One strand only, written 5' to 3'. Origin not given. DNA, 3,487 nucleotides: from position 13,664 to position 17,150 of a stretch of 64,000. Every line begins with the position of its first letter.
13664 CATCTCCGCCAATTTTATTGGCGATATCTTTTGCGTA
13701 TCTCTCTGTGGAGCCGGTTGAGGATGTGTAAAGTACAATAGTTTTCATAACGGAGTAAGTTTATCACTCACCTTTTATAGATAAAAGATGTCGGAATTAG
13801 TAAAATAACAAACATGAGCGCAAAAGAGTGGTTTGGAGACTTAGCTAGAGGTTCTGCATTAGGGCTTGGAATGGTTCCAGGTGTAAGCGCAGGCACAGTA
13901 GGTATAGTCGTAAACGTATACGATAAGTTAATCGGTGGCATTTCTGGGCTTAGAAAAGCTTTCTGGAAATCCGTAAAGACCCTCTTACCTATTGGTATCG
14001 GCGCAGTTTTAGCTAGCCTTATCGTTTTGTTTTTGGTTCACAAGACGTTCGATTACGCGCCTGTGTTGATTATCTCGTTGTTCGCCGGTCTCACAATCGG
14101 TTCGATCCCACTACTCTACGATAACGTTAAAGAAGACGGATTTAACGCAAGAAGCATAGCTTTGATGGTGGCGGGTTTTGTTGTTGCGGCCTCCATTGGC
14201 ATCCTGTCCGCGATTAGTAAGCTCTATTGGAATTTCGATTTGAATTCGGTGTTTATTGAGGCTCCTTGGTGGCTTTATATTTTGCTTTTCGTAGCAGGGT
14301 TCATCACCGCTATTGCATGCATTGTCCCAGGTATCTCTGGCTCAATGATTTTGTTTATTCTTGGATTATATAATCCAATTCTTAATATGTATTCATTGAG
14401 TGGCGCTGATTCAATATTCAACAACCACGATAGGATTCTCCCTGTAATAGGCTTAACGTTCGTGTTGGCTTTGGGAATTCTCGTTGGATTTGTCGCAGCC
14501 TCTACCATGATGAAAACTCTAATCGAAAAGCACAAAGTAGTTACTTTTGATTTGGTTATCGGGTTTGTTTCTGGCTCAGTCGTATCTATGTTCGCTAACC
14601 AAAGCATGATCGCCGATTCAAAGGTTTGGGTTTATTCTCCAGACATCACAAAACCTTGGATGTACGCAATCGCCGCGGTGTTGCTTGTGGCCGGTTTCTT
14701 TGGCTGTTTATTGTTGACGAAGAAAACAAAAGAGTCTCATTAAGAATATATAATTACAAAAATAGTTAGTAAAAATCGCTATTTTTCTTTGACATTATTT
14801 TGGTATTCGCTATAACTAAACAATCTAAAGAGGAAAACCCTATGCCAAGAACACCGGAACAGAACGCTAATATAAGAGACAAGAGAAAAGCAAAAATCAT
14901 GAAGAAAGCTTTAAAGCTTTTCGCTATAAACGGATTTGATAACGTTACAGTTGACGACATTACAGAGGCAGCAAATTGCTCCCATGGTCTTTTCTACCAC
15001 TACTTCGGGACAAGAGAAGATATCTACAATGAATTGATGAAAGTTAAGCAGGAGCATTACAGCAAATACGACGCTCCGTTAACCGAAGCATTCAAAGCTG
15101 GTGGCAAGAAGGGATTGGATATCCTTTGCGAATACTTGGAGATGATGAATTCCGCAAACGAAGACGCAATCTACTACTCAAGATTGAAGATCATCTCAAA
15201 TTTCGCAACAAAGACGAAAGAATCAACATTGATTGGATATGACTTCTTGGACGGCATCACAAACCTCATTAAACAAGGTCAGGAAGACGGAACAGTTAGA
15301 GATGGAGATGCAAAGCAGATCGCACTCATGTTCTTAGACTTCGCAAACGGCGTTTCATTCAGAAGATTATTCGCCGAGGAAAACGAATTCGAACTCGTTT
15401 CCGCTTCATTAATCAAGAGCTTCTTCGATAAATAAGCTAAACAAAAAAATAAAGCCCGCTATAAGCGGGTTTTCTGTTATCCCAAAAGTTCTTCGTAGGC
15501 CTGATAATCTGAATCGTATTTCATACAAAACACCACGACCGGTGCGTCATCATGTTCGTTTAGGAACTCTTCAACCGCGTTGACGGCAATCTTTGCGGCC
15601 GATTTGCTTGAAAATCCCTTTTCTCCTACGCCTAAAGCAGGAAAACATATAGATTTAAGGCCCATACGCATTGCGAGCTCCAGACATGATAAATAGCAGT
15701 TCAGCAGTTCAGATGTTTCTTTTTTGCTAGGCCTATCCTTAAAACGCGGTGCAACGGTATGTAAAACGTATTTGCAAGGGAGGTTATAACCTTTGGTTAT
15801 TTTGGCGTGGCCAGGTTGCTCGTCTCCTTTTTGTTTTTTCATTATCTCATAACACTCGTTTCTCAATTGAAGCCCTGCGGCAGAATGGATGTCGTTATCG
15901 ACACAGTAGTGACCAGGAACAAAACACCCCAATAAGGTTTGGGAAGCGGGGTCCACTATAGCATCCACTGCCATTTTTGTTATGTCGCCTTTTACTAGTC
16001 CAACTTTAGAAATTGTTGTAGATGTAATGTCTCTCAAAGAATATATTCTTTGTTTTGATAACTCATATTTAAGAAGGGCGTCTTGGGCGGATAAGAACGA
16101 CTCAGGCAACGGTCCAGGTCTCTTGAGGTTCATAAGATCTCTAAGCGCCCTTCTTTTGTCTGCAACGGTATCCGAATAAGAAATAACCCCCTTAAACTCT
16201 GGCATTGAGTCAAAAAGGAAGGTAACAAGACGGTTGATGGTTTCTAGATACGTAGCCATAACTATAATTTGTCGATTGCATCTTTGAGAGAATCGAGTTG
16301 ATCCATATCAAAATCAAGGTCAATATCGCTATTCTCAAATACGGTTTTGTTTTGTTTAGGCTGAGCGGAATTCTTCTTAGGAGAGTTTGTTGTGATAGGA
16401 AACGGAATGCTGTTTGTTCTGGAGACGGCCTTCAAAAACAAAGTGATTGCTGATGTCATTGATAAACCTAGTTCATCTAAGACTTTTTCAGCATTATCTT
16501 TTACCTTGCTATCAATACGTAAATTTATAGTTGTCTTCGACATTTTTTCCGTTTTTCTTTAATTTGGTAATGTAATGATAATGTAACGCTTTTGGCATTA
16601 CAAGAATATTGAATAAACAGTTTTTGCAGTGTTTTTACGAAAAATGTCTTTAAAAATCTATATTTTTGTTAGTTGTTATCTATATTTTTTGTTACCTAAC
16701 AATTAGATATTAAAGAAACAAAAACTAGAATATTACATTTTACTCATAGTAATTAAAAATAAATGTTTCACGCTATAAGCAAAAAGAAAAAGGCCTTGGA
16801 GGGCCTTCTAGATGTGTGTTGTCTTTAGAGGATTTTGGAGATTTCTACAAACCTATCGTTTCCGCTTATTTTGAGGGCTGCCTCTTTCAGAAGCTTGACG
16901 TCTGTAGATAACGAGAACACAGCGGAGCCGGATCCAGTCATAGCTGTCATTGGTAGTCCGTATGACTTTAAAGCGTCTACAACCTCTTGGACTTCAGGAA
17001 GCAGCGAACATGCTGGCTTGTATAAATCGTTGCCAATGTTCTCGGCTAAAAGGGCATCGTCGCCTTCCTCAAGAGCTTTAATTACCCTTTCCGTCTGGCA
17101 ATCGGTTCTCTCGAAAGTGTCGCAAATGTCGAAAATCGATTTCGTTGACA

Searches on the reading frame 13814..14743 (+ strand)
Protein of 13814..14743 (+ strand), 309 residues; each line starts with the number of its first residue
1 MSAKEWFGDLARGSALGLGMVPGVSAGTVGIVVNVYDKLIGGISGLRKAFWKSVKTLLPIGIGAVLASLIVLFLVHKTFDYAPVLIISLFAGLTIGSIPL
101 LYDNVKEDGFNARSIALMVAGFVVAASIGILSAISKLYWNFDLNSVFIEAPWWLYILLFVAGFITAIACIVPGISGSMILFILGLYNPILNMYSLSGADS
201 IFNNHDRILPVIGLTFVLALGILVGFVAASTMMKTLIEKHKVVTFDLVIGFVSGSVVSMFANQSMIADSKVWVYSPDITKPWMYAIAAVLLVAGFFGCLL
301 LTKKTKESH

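Call 3: search_protein_families(library=pfam, proteins=[window:13814-14743:+], max_evalue=0.01)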
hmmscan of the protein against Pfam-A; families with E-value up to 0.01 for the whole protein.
window:13814-14743:+ (309 aa): 1 family
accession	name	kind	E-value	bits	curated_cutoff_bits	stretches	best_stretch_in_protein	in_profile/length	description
PF04018.18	VCA0040-like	-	5.4e-33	115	26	1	20-266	6-235/246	Undecaprenyl phosphate translocase-like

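Call 4: search_protein_families(library=ncbifam, proteins=[window:13814-14743:+], max_evalue=0.01)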
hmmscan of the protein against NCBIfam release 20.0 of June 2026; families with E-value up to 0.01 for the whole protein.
window:13814-14743:+ (309 aa): 2 families
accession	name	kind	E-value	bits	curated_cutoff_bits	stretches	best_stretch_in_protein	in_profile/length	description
NF052563.1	PlprenPhTpPopt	equivalog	2.5e-35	122.4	400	1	9-262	7-249/277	polyprenyl-phosphate transporter PopT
NF052564.1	PlprenPhTpVIBCH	equivalog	1.5e-17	63.9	400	1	10-260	7-241/303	polyprenyl-phosphate transporter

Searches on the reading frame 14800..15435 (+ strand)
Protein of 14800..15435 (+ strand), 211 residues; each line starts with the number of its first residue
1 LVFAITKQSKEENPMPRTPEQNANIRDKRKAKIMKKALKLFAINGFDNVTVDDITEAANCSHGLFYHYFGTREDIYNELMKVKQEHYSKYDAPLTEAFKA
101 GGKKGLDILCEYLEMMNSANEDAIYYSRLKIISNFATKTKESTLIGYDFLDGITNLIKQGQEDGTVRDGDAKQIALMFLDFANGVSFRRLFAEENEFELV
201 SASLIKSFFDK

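Call 3: search_protein_families(library=pfam, proteins=[window:14800-15435:+], max_evalue=0.01)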
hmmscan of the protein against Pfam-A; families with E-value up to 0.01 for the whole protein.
window:14800-15435:+ (211 aa): 2 families
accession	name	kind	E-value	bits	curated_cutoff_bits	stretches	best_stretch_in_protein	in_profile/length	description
PF00440.29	TetR_N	-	2.4e-13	50.1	24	1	33-79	1-47/47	Bacterial regulatory proteins, tetR family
PF03537.19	Glyco_hydro_114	-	0.0058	16.3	27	1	24-156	80-200/231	Glycoside-hydrolase family GH114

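Call 4: search_protein_families(library=ncbifam, proteins=[window:14800-15435:+], max_evalue=0.01)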
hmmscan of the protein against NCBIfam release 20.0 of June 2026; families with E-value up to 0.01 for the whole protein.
window:14800-15435:+ (211 aa): 21 families
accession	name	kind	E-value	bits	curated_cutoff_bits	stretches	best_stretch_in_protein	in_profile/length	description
NF058643.1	TranRegCurRPseudo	equivalog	4.2e-11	42.9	300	1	28-187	7-170/193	TetR family transcriptional repressor CurR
TIGR03968.1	mycofact_TetR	equivalog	8.2e-10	38.6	224.9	1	26-76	7-57/190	mycofactocin system transcriptional regulator MftR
TIGR03384.1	betaine_BetI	equivalog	6.2e-09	35.8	201.3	1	24-87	4-67/189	choline-binding transcriptional repressor BetI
NF041196.1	ScbR_bind_reg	equivalog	3.4e-08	33.9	150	1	30-186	8-162/191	ScbR family autoregulator-binding transcription factor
NF053878.1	FATransRegFadRBac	equivalog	5.8e-08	32.7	200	1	30-174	5-148/190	fatty acid metabolism transcriptional regulator FadR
NF001978.0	PRK00767.1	equivalog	7.9e-08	32.3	118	1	25-86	6-67/197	transcriptional regulator BetI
NF040929.1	quorum_TF_HapR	equivalog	1.5e-07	31.4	350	1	27-93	14-80/200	LuxR/HapR/OpaR family quorum-sensing transcriptional regulator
NF051457.1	acryl_TF_AcuR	equivalog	3.1e-07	29.9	247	1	17-92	7-82/204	acrylate utilization transcriptional regulator AcuR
NF037937.1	septum_RefZ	equivalog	4.2e-07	30.1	180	1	30-89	1-60/195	forespore capture DNA-binding protein RefZ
NF050111.1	TransRegSACE7040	equivalog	7.8e-07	29.2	250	1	28-80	1-53/186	SACE_7040 family transcriptional regulator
NF007430.0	PRK09975.1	equivalog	8.7e-07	28.3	274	1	28-82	11-65/220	acrEF/envCD operon transcriptional regulator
NF007949.0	PRK10668.1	equivalog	1.2e-06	28.2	271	1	28-98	11-81/216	multidrug efflux transporter transcriptional repressor AcrR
TIGR03613.1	RutR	equivalog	1.4e-06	28.3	368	1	26-129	6-104/202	pyrimidine utilization regulatory protein R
NF051852.1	efflux_TF_MtrR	exception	3.6e-06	26.9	280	1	28-142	10-122/205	multidrug efflux system transcriptional repressor MtrR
NF053731.1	TransRegFasRMycb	equivalog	1.3e-05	25.1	330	1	26-85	9-68/199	HTH-type transcriptional activator FasR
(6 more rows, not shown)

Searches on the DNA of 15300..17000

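Call 29: search_rna_families(source=window, start=15300, end=17000, threshold=evalue, max_evalue=5)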
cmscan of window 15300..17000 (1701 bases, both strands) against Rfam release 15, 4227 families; matches with E-value up to 5: 8.
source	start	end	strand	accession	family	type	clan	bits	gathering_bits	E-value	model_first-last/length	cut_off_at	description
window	15762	15844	-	RF01776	RatA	Gene; antitoxin;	-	23.3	49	4.1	1-91/91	no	RNA anti-toxin A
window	15404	15478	+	RF00513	Trp_leader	Cis-reg; leader;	-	21.2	41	0.25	1-100/100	no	Tryptophan operon leader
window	15416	15494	+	RF01770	rimP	Cis-reg; leader;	-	19.5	47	3.7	1-102/102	no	Gammaprotebacteria rimP leader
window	15443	15546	-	RF01772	rnk_pseudo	Cis-reg; leader;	-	18.5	55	4.1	1-108/108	no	Pseudomonas rnk leader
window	16779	16809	-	RF00489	ctRNA_p42d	Gene; antisense;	-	18.2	50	1.2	1-46/46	no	ctRNA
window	15413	15476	+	RF00512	Leu_leader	Cis-reg; leader;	-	17.9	50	1.3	1-148/148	no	Leucine operon leader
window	15921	15990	-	RF02702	AgvB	Gene; sRNA;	-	16.5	56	4.9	1-62/62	no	Anti GcvB sRNA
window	15403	15475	+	RF01394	isrK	Gene; sRNA;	-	15.1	50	2.7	1-77/77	no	isrK Hfq binding RNA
